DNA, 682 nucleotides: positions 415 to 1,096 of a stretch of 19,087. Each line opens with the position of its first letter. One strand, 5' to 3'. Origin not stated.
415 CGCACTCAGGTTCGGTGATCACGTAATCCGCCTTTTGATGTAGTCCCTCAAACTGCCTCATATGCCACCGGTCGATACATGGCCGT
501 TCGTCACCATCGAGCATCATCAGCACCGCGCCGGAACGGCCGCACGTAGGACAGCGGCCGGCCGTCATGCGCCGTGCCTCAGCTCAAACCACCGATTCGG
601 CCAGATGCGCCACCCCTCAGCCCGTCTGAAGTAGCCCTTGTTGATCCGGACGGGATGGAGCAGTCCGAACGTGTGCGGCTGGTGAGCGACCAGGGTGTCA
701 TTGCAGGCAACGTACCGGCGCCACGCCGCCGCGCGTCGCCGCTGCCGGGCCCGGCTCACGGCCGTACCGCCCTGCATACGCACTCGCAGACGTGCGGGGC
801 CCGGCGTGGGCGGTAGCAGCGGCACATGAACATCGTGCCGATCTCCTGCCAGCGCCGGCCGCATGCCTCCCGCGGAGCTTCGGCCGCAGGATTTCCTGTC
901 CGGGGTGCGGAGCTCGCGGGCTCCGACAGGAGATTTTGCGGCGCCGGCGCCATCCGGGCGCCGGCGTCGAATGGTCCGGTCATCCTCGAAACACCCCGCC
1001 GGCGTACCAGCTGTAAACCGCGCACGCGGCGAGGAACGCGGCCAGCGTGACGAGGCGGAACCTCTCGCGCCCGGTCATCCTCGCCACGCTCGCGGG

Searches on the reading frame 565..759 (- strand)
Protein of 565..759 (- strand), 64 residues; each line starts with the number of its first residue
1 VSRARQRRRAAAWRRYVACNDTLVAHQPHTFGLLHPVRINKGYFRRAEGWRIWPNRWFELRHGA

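Call 60: find_related_loci(query=A1, collection=viral_contigs, flank=3000)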
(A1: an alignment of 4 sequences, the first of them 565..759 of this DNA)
Query A1 (64 aa) in viral_contigs; peptide patterns used: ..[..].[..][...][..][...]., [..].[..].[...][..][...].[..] (x = any residue, [..] = any of these).
25 stretches matched a pattern; 1 encode a relative of the query (tblastn E <= 1e-3); 1 distinct loci.
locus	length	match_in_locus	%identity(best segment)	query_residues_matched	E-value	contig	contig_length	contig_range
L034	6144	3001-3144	43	16-64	5e-7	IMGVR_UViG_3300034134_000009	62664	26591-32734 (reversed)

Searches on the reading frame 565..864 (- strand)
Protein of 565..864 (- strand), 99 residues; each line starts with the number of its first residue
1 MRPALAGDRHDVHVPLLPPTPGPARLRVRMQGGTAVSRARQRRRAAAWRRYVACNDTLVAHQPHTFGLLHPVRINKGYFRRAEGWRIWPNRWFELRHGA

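Call 30: search_protein_families(library=pfam, proteins=[window:568-864:-], max_evalue=0.01)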
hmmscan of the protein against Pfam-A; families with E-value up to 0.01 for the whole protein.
seq(99 aa): 0 families

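Call 45: search_protein_families(library=phrogs, proteins=[window:568-864:-], max_evalue=0.01)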
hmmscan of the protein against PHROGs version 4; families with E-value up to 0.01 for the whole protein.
seq(99 aa): 0 families

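Call 50: search_protein_representatives(protein=window:565-864:-)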
Query: 99 residues. Proteins with E-value up to 0.001 (for the whole library): 3; up to 1e-10: 0; up to 1e-30: 0. The best 3 are listed.
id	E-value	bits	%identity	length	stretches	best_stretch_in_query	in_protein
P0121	1.9e-05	40.9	48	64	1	36-99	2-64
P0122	6.6e-05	39.2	48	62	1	37-99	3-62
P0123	5.4e-04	36.3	50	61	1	36-99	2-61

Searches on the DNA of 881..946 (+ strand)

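Call 63: build_rna_model(alignment_id=A2, structure=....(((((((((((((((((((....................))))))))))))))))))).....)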
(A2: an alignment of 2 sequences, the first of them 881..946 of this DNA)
Model R1 built from alignment A2 (2 sequences, 67 columns); structure: as given.
model positions 67; base pairs 19; branch points 0; effective number of sequences 1.61; information 0.838 bits per position. Calibrated on 0.2 Mb of random sequence (short: E-values are rough).
structure used (alignment columns):
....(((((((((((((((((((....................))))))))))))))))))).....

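Call 64: search_with_rna_model(model_id=R1, sources=[window, L001, L002, L003, L004, L005, L006, L007, L008, L009, L010, L011, L012, L013, L014, L015, L016, L017, L018, L029, L031, L032, L033, L034], max_evalue=10)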
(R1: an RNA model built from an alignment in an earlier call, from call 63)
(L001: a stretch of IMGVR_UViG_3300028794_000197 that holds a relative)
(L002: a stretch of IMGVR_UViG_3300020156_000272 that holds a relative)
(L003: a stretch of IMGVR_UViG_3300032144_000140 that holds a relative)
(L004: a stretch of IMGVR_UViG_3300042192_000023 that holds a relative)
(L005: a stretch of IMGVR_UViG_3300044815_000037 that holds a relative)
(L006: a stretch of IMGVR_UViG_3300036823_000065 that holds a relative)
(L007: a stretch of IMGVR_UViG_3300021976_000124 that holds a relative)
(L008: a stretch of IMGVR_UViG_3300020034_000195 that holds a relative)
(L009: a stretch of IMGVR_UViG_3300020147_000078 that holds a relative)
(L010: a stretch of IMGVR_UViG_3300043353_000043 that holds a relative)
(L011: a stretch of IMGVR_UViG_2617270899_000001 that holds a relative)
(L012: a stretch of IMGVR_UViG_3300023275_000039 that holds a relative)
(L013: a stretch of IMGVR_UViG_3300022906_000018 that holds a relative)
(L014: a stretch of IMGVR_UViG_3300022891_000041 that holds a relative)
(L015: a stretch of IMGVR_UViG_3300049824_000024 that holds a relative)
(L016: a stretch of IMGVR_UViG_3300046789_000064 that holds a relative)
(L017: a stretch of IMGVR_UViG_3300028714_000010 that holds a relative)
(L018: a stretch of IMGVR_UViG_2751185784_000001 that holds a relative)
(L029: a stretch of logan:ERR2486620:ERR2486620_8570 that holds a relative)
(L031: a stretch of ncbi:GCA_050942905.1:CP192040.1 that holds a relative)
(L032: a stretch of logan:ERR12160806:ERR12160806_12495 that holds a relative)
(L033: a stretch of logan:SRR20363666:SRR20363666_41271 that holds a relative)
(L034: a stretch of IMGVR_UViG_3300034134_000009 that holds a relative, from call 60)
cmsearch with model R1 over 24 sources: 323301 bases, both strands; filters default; matches with E-value up to 10: 19.
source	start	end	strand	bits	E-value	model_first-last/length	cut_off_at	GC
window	12637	12703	-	97.9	3.2e-20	1-67/67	no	0.66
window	880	946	+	90.8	1.5e-18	1-67/67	no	0.7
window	12638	12704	+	47.7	2.4e-08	1-67/67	no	0.64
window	879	945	-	29.3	0.00056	1-67/67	no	0.69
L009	389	455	+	24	0.01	1-67/67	no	0.6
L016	13324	13372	-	21.5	0.039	1-67/67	no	0.76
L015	10622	10686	-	17.3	0.38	1-67/67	no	0.66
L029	11853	11887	-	15.6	0.98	13-54/67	no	0.8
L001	702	768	-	15.1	1.3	1-67/67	no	0.78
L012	5209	5275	+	14.6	1.7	1-67/67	no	0.69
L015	639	696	-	14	2.3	1-67/67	no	0.74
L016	5929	5977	+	13.8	2.5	1-67/67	no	0.8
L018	11263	11289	+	13.7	2.6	1-67/67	no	0.78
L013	2496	2562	+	12.3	5.7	1-67/67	no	0.67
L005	1515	1568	+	12.2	6.2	1-67/67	no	0.76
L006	11341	11382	-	12.1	6.3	1-67/67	no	0.79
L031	9237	9279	-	11.8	7.4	1-67/67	no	0.56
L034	4620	4681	-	11.8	7.6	1-67/67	no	0.77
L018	13273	13305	-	11.4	9.6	1-67/67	no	0.76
